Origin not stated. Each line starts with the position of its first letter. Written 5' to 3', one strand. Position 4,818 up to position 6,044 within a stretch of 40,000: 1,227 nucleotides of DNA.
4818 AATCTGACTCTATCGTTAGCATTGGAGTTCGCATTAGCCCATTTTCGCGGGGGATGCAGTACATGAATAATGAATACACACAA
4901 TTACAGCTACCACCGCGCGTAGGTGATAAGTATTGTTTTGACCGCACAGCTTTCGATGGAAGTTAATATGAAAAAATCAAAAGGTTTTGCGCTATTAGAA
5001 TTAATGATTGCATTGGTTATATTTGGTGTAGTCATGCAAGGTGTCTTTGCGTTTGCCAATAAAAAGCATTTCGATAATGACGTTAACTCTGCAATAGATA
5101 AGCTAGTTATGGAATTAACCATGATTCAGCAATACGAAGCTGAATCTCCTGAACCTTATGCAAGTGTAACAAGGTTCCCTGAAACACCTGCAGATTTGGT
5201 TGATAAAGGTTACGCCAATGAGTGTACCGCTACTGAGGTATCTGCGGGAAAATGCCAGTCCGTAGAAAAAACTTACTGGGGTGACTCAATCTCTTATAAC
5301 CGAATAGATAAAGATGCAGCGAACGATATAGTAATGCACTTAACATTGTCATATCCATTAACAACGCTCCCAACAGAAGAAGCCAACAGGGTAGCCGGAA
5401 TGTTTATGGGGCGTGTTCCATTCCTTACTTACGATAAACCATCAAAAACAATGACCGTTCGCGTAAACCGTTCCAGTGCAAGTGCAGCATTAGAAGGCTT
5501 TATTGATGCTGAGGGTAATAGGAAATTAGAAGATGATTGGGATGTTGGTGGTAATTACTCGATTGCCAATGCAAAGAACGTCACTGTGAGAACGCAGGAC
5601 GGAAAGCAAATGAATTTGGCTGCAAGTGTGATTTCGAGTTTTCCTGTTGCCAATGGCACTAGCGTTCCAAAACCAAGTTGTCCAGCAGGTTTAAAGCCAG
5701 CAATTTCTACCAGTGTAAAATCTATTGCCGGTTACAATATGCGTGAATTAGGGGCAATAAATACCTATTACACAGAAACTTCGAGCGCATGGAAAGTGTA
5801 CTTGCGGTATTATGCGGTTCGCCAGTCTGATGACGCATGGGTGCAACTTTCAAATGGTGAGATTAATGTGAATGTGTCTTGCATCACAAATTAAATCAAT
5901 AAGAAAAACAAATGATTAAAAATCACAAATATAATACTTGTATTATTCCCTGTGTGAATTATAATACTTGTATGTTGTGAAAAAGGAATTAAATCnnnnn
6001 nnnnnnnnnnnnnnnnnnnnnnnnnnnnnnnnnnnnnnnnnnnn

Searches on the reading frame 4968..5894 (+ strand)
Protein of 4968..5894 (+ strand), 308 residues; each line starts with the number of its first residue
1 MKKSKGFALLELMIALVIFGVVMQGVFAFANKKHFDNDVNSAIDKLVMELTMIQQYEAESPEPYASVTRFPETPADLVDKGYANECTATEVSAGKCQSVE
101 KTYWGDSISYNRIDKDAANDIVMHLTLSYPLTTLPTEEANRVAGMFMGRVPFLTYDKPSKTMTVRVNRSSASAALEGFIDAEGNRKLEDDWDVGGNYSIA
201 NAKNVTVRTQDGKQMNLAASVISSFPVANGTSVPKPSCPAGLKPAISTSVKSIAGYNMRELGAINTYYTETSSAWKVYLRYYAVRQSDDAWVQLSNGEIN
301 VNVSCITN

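Call 4: search_protein_families(library=pfam, proteins=[window:4968-5894:+], max_evalue=0.1)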
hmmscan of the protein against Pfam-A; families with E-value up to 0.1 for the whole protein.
window:4968-5894:+ (308 aa): 3 families
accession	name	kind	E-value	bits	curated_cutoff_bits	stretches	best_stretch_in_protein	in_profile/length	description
PF07963.17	N_methyl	-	1.2e-07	31.4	21.2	1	1-23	1-23/27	Prokaryotic N-terminal methylation motif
PF06775.19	Seipin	-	0.019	15.3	25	1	43-165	19-91/196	Putative adipose-regulatory protein (Seipin)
PF11197.13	DUF2835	-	0.081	13.3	25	0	201-230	21-50/71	Protein of unknown function (DUF2835)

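Call 5: search_protein_families(library=ncbifam, proteins=[window:4968-5894:+], max_evalue=0.1)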
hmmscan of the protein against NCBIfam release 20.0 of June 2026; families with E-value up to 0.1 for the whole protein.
window:4968-5894:+ (308 aa): 7 families
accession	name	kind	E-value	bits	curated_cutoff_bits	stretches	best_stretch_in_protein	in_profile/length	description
TIGR02532.1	IV_pilin_GFxxxE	domain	2.4e-05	23.9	16.3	1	5-23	2-20/24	prepilin-type N-terminal cleavage/methylation domain-containing protein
TIGR01708.2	typeII_sec_gspH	equivalog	2.6e-05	24.3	80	1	4-55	1-52/169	type II secretion system minor pseudopilin GspH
NF041013.1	T4P_ComGE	equivalog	0.0038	17.3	49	1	2-23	1-22/83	competence type IV pilus minor pilin ComGE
TIGR01710.1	typeII_sec_gspG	equivalog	0.028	14.4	88.85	1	5-53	1-45/134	type II secretion system major pseudopilin GspG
NF007848.0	PRK10557.1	equivalog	0.062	12.6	120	1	2-30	8-36/192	prepilin peptidase-dependent protein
TIGR01707.1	gspI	equivalog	0.069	13.6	44.35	0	6-33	1-28/101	type II secretion system minor pseudopilin GspI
NF007800.0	PRK10506.1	equivalog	0.071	12.9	158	0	1-27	5-32/163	prepilin peptidase-dependent protein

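Call 34: search_solved_structures(query=window:4968-5894:+, max_evalue=1)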
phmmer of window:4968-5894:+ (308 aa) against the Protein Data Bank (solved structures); distinct sequences matched with E-value up to 1: 3.
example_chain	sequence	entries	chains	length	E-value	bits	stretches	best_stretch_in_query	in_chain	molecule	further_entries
5d5p_A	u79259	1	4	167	0.41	12.9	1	177-247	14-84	HcgB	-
5g23_A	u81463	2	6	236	0.49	12.7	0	4-52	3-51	TYPE-IV LIKE PILIN TTHA1219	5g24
9egp_A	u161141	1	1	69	0.66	12.2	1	2-43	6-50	Geopilin domain 1 protein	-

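Call 38: find_homologous_proteins(query=window:4968-5894:+, max_evalue=0.001)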
Query window:4968-5894:+ (308 aa): 3 proteins with E <= 0.001 among 1413 candidates.
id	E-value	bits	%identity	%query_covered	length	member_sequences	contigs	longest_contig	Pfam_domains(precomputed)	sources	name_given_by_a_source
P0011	2.6e-202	688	100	100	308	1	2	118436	PF07963.18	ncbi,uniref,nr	ncbi:prepilin-type N-terminal cleavage/methylation domain-containing protein [Vibrio gangliei]|unire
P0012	3.7e-128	445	82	78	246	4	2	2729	-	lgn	-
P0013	2.3e-68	248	42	99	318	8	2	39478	PF07963.18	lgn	-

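Call 39: find_encoding_contigs(protein=P0013, flank=10000)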
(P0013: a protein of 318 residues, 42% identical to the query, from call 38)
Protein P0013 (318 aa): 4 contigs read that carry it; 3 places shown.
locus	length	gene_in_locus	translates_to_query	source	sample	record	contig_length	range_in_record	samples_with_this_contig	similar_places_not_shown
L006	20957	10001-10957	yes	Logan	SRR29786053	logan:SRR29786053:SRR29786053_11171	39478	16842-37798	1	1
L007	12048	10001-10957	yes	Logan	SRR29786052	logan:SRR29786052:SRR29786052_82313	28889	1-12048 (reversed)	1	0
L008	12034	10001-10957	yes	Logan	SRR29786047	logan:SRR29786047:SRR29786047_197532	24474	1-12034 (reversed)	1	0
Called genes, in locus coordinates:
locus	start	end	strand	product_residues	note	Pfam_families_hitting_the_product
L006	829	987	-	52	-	-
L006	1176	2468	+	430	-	-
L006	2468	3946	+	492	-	PF00263:Secretin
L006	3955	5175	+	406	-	-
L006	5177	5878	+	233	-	-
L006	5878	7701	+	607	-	PF00437:T2SSE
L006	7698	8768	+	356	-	PF00482:T2SSF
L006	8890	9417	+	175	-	PF07963:N_methyl (weak)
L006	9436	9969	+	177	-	-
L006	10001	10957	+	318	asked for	PF07963:N_methyl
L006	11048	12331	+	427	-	PF00089:Trypsin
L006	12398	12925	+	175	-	-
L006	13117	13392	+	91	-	PF09686:Plasmid_RAQPRD (weak)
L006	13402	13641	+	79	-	PF11660:DUF3262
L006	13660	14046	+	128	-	PF11190:DUF2976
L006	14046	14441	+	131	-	PF11990:DUF3487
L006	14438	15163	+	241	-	PF11444:DUF2895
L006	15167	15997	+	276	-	PF11920:DUF3438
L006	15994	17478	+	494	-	-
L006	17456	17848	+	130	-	-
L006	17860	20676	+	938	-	PF11130:TraC_F_IV, PF13401:AAA_22 (faint), PF05872:HerA_C (faint), PF19044:P-loop_TraG (faint)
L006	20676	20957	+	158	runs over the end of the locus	PF07511:DUF1525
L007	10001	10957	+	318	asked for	PF07963:N_methyl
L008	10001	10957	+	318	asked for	PF07963:N_methyl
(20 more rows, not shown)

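Call 60: search_dna_similar(query=window:4968-5894:+, collection=plasmids, mode=protein, max_evalue=0.001, max_rows=10)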
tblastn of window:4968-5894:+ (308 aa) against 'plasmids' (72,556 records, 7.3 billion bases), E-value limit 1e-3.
Records with a match: 141; places in all: 142; records where one place covers at least 80% of the query: 108.
Best place of each record, by identity: <60% 141.
By first word of the organism name: Vibrio 108; Aeromonas 16; Shewanella 11; Aliivibrio 3; Photobacterium 2; Dongshaea 1.
By predicted mobility (MOB-suite, as given by PLSDB): mobilizable 106; non-mobilizable 23; conjugative 12.
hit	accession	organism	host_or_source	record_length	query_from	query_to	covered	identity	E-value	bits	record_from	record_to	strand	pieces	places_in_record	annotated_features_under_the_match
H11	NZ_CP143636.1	Shewanella xiamenensis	-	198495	1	306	99%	41.8%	4e-66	231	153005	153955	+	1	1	type II secretion system protein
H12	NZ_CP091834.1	Shewanella xiamenensis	hospital wastewater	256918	1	306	99%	41.8%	4e-66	231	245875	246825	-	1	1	type II secretion system protein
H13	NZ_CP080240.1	Vibrio sp. ED002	whole organism,kelp frond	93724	1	301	98%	29.9%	7e-23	105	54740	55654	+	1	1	type II secretion system protein | hypothetical protein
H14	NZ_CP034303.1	Vibrio parahaemolyticus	Penaeus vannamei,AHPND infected ...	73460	1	305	99%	28.0%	4e-22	103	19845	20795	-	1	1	type II secretion system protein | hypothetical protein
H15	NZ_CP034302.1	Vibrio parahaemolyticus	Penaeus vannamei,AHPND infected ...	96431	1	305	99%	27.9%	7e-26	114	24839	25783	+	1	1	type II secretion system protein | hypothetical protein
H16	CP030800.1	Vibrio owensii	shrimp,Pure culture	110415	1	305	99%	27.9%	7e-26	114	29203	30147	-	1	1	type II secretion system protein | hypothetical protein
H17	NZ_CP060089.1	Vibrio parahaemolyticus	Penaeus vannamei,whole ...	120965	1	305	99%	27.9%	7e-26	114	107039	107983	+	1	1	type II secretion system protein | hypothetical protein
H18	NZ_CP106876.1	Shewanella xiamenensis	Danio rerio,cell culture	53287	2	305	99%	28.0%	1e-29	125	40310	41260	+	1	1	hypothetical protein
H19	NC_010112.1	Vibrio sp. 23023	-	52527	5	305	98%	28.3%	2e-24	110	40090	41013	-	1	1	type II secretion system protein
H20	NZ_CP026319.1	Vibrio campbellii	culture,Bay of Bengal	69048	1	305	99%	27.7%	1e-22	105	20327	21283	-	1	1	hypothetical protein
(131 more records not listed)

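Call 64: get_annotated_region(hit=H14, flank=7000)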
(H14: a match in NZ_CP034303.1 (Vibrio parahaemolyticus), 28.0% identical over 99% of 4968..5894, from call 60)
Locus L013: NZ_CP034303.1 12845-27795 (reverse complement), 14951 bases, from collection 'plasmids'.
description: Vibrio parahaemolyticus strain 20160303005-1 plasmid pVPSD2016-4, complete sequence
organism: Vibrio parahaemolyticus (NCBI taxid 670)
taxonomy: Bacteria; Pseudomonadota; Gammaproteobacteria; Vibrionales; Vibrionaceae; Vibrio; Vibrio parahaemolyticus
host: -; source: Penaeus vannamei,AHPND infected Litopenaeus vannamei; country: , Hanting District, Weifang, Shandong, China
typing (MOB-suite, as given by PLSDB): mobilizable; replicon rep_cluster_1486; relaxase MOBC
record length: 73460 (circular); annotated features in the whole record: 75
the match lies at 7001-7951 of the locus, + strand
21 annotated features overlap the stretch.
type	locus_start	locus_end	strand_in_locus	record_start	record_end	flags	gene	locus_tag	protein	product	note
CDS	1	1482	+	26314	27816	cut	-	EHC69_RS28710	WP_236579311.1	type II and III secretion system protein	-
CDS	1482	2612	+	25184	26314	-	-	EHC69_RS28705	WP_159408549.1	hypothetical protein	-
CDS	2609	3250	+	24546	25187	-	-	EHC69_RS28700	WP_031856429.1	hypothetical protein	-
CDS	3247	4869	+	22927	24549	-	-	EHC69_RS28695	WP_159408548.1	ATPase, T2SS/T4P/T4SS family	-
CDS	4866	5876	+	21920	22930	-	-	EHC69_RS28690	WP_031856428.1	hypothetical protein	-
CDS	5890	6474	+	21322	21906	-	-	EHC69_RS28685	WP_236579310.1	hypothetical protein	-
CDS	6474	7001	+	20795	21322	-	-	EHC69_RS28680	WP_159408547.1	hypothetical protein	-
CDS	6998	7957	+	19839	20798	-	-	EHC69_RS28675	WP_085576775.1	type II secretion system protein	-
CDS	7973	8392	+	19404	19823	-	-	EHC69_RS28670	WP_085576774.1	hypothetical protein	-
CDS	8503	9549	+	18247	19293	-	-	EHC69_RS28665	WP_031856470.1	trypsin-like peptidase domain-containing protein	GO:0006508 - proteolysis [Evidence IEA]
CDS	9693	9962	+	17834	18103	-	-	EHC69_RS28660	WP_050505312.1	helix-turn-helix domain-containing protein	-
CDS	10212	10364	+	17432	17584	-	-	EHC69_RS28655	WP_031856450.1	Hok/Gef family protein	-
CDS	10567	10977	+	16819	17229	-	-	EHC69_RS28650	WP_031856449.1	hypothetical protein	-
CDS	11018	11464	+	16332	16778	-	-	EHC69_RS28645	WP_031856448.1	hypothetical protein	-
CDS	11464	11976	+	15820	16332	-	traF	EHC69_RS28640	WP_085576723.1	conjugative transfer signal peptidase TraF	-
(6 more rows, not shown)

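Call 75: search_dna_similar(query=L006:12398-12925:+, collection=plasmids, mode=protein, max_evalue=0.01, max_rows=30)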
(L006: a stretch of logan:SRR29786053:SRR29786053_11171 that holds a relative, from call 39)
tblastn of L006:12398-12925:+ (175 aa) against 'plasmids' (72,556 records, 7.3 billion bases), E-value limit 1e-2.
Records with a match: 14; places in all: 14; records where one place covers at least 80% of the query: 2.
Best place of each record, by identity: >=99% 2; 60-80% 1; <60% 11.
By first word of the organism name: Shewanella 8; Alteromonas 5; Salinimonas 1.
By predicted mobility (MOB-suite, as given by PLSDB): conjugative 6; non-mobilizable 5; mobilizable 3.
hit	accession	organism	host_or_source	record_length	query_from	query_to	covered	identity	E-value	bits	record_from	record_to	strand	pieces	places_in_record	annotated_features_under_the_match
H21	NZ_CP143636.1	Shewanella xiamenensis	-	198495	1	175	100%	100.0%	2e-100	323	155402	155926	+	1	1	hypothetical protein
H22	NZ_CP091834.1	Shewanella xiamenensis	hospital wastewater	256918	1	175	100%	100.0%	2e-100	323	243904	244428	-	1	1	hypothetical protein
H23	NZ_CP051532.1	Shewanella baltica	fish gut,Atlantic Mackerel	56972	71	172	58%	61.5%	5e-29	119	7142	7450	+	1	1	hypothetical protein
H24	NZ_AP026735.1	Shewanella xiamenensis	-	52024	71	172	58%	59.6%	5e-30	121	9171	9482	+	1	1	hypothetical protein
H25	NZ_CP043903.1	Shewanella sp. LC6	-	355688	71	172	58%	59.6%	7e-30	121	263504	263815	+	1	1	hypothetical protein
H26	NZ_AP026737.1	Shewanella xiamenensis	-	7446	72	172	58%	58.3%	6e-26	110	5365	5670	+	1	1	hypothetical protein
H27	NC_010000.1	Shewanella baltica OS195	-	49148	72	172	58%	56.7%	2e-29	120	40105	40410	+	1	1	hypothetical protein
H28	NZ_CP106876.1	Shewanella xiamenensis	Danio rerio,cell culture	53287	71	172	58%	55.8%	3e-29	119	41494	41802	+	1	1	hypothetical protein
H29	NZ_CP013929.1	Alteromonas mediterranea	seawater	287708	68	173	61%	35.1%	2e-7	57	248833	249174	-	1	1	hypothetical protein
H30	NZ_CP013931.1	Alteromonas mediterranea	seawater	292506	68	173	61%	35.1%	2e-7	57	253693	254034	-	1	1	hypothetical protein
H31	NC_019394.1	Alteromonas mediterranea DE1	-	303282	68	173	61%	35.1%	2e-7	57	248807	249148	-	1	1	hypothetical protein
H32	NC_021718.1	Alteromonas mediterranea UM7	-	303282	68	173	61%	35.1%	2e-7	57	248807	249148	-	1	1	hypothetical protein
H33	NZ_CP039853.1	Salinimonas iocasae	cell culture,deep sea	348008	69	173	60%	34.8%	3e-12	71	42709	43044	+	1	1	hypothetical protein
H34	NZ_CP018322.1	Alteromonas macleodii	Trichodesmium erythraeum IMS101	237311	72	170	57%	34.2%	9e-9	61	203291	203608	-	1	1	phage tail protein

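Call 76: get_annotated_region(hit=H34, flank=6000)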
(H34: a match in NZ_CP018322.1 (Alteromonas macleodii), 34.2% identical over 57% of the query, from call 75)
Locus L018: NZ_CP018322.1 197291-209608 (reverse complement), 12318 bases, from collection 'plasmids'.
description: Alteromonas macleodii strain Te101 plasmid pTE101a, complete sequence
organism: Alteromonas macleodii (NCBI taxid 28108)
taxonomy: Bacteria; Pseudomonadota; Gammaproteobacteria; Alteromonadales; Alteromonadaceae; Alteromonas; Alteromonas macleodii
host: -; source: Trichodesmium erythraeum IMS101; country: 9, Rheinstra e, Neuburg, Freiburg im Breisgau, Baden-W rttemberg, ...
typing (MOB-suite, as given by PLSDB): non-mobilizable; replicon rep_cluster_1371; mating-pair formation MPF_I
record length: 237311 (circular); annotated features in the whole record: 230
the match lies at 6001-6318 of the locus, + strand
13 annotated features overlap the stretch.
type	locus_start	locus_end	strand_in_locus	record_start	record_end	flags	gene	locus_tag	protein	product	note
CDS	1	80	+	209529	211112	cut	-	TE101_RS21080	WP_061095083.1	ATPase, T2SS/T4P/T4SS family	-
CDS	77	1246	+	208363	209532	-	-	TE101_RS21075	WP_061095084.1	hypothetical protein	-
CDS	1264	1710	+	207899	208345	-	-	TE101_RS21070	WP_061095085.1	hypothetical protein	-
CDS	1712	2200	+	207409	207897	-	-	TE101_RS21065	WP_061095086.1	hypothetical protein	-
CDS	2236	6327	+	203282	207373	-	-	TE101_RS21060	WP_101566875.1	phage tail protein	-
CDS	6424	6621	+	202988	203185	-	-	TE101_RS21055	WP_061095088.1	hypothetical protein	-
CDS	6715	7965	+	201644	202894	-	-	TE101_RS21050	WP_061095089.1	hypothetical protein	-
CDS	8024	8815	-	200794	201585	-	-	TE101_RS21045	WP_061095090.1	hypothetical protein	-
CDS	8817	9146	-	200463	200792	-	-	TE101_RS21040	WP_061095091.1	hypothetical protein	-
CDS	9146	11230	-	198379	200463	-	-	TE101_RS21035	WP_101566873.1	ATP-dependent helicase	-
CDS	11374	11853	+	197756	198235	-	-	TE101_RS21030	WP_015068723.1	hypothetical protein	-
CDS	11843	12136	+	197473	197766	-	-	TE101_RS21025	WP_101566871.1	hypothetical protein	-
CDS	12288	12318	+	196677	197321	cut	-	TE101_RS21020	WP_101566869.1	hypothetical protein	-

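Call 77: get_annotated_region(hit=H33, flank=6000)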
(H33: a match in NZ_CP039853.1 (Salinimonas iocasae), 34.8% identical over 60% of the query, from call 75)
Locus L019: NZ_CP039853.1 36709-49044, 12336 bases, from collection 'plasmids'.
description: Salinimonas iocasae strain KX18D6 plasmid plas12, complete sequence
organism: Salinimonas iocasae (NCBI taxid 2572577)
taxonomy: Bacteria; Pseudomonadota; Gammaproteobacteria; Alteromonadales; Alteromonadaceae; Salinimonas; Salinimonas iocasae
host: -; source: cell culture,deep sea; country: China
typing (MOB-suite, as given by PLSDB): non-mobilizable
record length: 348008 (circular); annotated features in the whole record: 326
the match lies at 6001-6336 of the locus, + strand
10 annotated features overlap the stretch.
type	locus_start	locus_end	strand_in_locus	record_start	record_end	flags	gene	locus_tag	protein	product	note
CDS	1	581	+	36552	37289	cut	-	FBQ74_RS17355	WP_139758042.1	hypothetical protein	-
CDS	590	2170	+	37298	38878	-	-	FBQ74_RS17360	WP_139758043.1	ATPase, T2SS/T4P/T4SS family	-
CDS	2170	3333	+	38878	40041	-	-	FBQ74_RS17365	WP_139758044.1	hypothetical protein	-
CDS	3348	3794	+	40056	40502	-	-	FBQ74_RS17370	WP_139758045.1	prepilin-type N-terminal cleavage/methylation domain-containing protein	-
CDS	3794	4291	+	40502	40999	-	-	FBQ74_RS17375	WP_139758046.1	hypothetical protein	-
CDS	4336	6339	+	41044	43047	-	-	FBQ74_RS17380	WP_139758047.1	hypothetical protein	-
CDS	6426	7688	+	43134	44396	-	-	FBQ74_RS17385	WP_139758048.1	hypothetical protein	-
CDS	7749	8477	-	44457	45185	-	-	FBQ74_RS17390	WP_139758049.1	hypothetical protein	-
CDS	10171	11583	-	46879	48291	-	-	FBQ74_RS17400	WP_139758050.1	heavy metal sensor histidine kinase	GO:0000160 - phosphorelay signal transduction system [Evidence IEA]; GO:0016310 - phosphorylation [Evidence IEA]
CDS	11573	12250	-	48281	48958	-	-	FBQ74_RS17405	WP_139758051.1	heavy metal response regulator transcription factor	GO:0006355 - regulation of DNA-templated transcription [Evidence IEA]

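Call 88: search_dna_similar(query=window:4968-5894:+, collection=plasmids, mode=protein, max_evalue=0.001, max_rows=45, rows=spread)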
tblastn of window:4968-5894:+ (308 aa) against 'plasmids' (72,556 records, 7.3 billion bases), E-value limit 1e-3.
Records with a match: 141; places in all: 142; records where one place covers at least 80% of the query: 108.
Best place of each record, by identity: <60% 141.
By first word of the organism name: Vibrio 108; Aeromonas 16; Shewanella 11; Aliivibrio 3; Photobacterium 2; Dongshaea 1.
By predicted mobility (MOB-suite, as given by PLSDB): mobilizable 106; non-mobilizable 23; conjugative 12.
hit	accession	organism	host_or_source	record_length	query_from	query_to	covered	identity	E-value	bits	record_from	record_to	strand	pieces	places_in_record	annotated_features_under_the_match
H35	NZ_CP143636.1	Shewanella xiamenensis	-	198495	1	306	99%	41.8%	4e-66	231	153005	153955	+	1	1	type II secretion system protein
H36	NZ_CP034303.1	Vibrio parahaemolyticus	Penaeus vannamei,AHPND infected ...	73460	1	305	99%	28.0%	4e-22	103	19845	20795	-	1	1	type II secretion system protein | hypothetical protein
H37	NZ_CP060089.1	Vibrio parahaemolyticus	Penaeus vannamei,whole ...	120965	1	305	99%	27.9%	7e-26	114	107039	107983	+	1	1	type II secretion system protein | hypothetical protein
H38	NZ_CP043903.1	Shewanella sp. LC6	-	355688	2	305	99%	27.7%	6e-29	123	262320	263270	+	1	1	hypothetical protein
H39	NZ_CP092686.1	Vibrio campbellii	Hippocampus kuda,Pure isolate,aquarium ...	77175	1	305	99%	27.5%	8e-22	102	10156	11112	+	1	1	type II secretion system protein | hypothetical protein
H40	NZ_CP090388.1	Vibrio cholerae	Macrobrachium rosenbergii,pure ...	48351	1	305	99%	26.8%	2e-22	104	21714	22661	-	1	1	type II secretion system protein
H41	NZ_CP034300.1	Vibrio parahaemolyticus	Penaeus vannamei,AHPND infected ...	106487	1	305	99%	26.5%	5e-20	97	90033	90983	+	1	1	type II secretion system protein | hypothetical protein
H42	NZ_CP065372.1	Vibrio parahaemolyticus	Penaeus vannamei (Whiteleg shrimp)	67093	1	305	99%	26.4%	4e-20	98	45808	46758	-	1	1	type II secretion system protein | hypothetical protein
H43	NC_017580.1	Shewanella baltica OS117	-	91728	3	306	99%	26.4%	3e-22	104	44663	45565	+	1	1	type II secretion system GspH family protein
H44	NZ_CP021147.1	Vibrio campbellii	Penaeus vannamei,Single cell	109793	5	305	98%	26.1%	3e-20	98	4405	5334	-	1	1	hypothetical protein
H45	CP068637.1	Vibrio parahaemolyticus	Penaeus vannamei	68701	1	279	91%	28.1%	1e-20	99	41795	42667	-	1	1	type II secretion system protein | hypothetical protein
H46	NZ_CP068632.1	Vibrio parahaemolyticus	Penaeus vannamei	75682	1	279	91%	28.1%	1e-20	99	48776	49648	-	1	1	type II secretion system protein | hypothetical protein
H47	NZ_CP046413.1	Vibrio parahaemolyticus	Penaeus vannamei,Single cell ...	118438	1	291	94%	26.5%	1e-19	96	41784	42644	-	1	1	type II secretion system protein | hypothetical protein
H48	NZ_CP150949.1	Vibrio parahaemolyticus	-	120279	1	291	94%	26.5%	2e-19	96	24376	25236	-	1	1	type II secretion system protein | hypothetical protein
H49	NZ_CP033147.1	Vibrio owensii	Penaeus vannamei,hepatopancrease,shrimp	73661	1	305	99%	25.2%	1e-18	93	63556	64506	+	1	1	type II secretion system protein | hypothetical protein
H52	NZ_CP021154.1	Photobacterium damselae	Neophocaena asiaeorientalis,Single ...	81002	1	305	99%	24.7%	2e-23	107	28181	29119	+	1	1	type II secretion system protein | hypothetical protein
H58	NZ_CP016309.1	Vibrio scophthalmi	Paralichthys olivaceus,cell culture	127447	3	305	98%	23.4%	9e-15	82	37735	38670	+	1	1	type II secretion system protein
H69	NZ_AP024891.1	Vibrio pectenicida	-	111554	1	305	99%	22.1%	2e-10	69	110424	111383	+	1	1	type II secretion system protein | hypothetical protein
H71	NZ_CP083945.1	Aeromonas hydrophila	single cell,American Alligator's water ...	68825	3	241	78%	25.7%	2e-9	66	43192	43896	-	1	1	type II secretion system protein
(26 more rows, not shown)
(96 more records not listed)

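Call 89: get_annotated_region(hit=H40, flank=2500)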
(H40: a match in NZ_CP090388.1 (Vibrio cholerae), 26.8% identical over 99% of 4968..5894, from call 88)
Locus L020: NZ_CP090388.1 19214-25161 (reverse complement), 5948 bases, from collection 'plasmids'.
description: Vibrio cholerae strain GXFL1-4 plasmid unnamed1, complete sequence
organism: Vibrio cholerae (NCBI taxid 666)
taxonomy: Bacteria; Pseudomonadota; Gammaproteobacteria; Vibrionales; Vibrionaceae; Vibrio; Vibrio cholerae
host: -; source: Macrobrachium rosenbergii,pure culture,Hepatopancrea; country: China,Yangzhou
typing (MOB-suite, as given by PLSDB): non-mobilizable
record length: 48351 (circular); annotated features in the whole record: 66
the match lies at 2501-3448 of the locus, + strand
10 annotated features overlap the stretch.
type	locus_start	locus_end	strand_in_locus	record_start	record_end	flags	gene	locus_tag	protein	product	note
CDS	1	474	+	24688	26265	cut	-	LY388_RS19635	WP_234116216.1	ATPase, T2SS/T4P/T4SS family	-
CDS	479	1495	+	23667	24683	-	-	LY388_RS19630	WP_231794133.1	hypothetical protein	-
CDS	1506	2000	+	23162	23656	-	-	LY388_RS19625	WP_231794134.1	type II secretion system protein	-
CDS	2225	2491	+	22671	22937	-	-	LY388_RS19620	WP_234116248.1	transporter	-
CDS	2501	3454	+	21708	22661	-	-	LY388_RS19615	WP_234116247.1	type II secretion system protein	-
CDS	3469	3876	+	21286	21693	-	-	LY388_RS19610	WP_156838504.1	hypothetical protein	-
CDS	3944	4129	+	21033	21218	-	-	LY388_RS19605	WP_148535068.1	hypothetical protein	-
CDS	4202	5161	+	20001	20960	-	-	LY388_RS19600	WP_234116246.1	trypsin-like serine protease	GO:0006508 - proteolysis [Evidence IEA]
CDS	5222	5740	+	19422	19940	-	-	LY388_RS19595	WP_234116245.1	lytic transglycosylase domain-containing protein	-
CDS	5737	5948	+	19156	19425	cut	-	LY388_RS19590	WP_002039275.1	hypothetical protein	-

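Call 90: get_annotated_region(hit=H43, flank=2500)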
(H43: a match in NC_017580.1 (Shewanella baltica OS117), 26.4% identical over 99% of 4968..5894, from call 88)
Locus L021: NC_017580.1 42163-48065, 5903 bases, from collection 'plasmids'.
description: Shewanella baltica OS117 plasmid pSBAL11702, complete sequence
organism: Shewanella baltica OS117 (NCBI taxid 693970)
taxonomy: Bacteria; Pseudomonadota; Gammaproteobacteria; Alteromonadales; Shewanellaceae; Shewanella; Shewanella baltica; Shewanella baltica OS117
host: -; source: -; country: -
typing (MOB-suite, as given by PLSDB): conjugative; replicon rep_cluster_862; relaxase MOBH; mating-pair formation MPF_G
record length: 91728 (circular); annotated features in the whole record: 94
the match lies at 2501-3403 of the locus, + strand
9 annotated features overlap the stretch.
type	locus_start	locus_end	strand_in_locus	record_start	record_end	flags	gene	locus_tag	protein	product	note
CDS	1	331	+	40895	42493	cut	-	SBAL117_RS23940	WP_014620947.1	ATPase, T2SS/T4P/T4SS family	-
CDS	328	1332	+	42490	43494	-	-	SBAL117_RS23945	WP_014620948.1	hypothetical protein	-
CDS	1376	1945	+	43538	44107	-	-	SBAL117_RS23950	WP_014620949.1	hypothetical protein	-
CDS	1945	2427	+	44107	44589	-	-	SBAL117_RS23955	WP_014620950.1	hypothetical protein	-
CDS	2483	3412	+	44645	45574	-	-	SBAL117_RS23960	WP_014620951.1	type II secretion system GspH family protein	-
CDS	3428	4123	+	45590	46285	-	-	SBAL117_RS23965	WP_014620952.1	hypothetical protein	-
CDS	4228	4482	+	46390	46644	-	-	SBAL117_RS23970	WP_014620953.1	AbrB/MazE/SpoVT family DNA-binding domain-containing protein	-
CDS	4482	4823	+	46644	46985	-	-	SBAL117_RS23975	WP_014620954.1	type II toxin-antitoxin system ChpB family toxin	-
CDS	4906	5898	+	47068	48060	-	-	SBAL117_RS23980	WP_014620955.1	trypsin-like serine protease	GO:0006508 - proteolysis [Evidence IEA]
